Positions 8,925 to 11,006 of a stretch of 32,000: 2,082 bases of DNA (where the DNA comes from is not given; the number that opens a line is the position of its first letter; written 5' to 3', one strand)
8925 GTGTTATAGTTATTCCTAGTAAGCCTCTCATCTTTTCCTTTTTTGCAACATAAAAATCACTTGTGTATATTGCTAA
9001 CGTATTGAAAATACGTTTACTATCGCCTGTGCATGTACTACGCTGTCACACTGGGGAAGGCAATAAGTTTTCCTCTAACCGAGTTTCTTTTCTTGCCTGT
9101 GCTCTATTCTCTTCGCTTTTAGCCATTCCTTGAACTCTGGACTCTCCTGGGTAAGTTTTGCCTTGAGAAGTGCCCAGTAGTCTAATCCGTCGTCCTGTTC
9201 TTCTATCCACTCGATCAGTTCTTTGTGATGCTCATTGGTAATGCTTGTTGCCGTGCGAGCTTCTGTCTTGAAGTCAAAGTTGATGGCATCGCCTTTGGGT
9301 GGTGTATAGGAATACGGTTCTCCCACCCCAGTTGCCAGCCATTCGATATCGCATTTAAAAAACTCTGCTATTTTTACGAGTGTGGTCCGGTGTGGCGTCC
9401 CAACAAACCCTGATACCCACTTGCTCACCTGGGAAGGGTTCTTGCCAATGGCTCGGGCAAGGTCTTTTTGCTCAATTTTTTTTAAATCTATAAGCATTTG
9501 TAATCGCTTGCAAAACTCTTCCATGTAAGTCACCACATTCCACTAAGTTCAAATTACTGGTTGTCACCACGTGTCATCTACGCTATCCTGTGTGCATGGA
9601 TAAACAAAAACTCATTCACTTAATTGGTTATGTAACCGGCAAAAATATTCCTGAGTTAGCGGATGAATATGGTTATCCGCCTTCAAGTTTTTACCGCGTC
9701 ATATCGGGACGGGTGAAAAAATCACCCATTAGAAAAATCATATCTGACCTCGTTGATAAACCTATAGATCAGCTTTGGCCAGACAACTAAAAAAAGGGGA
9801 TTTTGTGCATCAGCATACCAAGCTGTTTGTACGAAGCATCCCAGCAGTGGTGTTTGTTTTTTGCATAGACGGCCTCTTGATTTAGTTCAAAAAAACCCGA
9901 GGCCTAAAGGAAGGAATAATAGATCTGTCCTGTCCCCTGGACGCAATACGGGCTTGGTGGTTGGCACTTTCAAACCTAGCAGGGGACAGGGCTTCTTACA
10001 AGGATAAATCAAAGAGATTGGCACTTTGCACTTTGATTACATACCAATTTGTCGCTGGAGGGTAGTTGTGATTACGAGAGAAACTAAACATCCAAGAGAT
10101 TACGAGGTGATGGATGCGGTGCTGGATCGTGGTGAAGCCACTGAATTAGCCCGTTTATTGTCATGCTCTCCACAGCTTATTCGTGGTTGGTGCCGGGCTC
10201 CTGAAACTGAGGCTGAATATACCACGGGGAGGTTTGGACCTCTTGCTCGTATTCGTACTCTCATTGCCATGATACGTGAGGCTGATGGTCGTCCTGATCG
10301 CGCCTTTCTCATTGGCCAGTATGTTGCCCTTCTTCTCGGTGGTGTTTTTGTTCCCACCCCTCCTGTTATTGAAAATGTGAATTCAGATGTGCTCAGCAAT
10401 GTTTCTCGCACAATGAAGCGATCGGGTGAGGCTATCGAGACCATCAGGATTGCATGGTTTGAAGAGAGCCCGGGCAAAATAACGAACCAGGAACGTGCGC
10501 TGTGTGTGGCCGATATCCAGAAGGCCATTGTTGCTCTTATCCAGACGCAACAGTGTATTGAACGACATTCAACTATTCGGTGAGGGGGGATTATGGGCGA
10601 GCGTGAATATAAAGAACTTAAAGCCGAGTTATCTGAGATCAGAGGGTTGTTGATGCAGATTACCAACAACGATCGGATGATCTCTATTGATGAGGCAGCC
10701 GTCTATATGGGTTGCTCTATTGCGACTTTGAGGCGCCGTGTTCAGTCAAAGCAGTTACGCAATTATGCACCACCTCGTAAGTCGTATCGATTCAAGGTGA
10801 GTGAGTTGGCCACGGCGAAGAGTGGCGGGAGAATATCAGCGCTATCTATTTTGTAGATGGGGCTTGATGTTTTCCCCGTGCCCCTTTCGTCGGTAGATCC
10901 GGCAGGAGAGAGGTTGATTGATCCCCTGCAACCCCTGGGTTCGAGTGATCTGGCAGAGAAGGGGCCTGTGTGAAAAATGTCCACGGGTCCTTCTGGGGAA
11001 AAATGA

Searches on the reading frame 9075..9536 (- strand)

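Call 56: search_protein_families(library=pfam, proteins=[window:9075-9536:-], max_evalue=0.01)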
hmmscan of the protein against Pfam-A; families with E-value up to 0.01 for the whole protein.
window:9075-9536:- (153 aa): 5 families
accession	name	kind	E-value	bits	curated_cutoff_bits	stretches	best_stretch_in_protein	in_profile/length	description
PF01381.28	HTH_3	-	1.1e-11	45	23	1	15-67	4-55/55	Helix-turn-helix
PF13443.12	HTH_26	-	1.7e-10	41.5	22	1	11-65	1-55/63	Cro/C1-type HTH DNA-binding domain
PF12844.13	HTH_19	-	1.8e-08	34.6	30.2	1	10-73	2-64/64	Helix-turn-helix domain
PF13384.12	HTH_23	-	0.0042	17.3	24.6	1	10-44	6-41/50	Homeodomain-like domain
PF13560.12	HTH_31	-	0.0061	17.3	27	1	21-63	15-57/64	Helix-turn-helix domain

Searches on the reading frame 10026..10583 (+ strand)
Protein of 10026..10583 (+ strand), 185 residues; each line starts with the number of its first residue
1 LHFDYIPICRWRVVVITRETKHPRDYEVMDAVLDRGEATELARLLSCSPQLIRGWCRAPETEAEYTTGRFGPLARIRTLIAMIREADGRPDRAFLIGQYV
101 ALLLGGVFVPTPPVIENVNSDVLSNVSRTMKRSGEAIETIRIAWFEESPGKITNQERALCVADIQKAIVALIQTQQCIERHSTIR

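Call 56: search_protein_families(library=pfam, proteins=[window:10026-10583:+], max_evalue=0.01)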
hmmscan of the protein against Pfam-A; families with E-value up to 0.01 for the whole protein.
window:10026-10583:+ (185 aa): 1 family
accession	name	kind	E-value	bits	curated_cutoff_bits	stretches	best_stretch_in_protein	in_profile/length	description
PF06892.16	Phage_CP76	-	1.1e-06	29.1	26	1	104-180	70-145/146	Phage regulatory protein CII (CP76)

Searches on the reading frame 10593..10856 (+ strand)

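Call 56: search_protein_families(library=pfam, proteins=[window:10593-10856:+], max_evalue=0.01)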
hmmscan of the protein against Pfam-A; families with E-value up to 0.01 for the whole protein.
window:10593-10856:+ (87 aa): 1 family
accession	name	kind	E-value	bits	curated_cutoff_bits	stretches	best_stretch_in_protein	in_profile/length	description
PF12728.13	HTH_17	-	5.1e-06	27.1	27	1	30-73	2-44/51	Helix-turn-helix domain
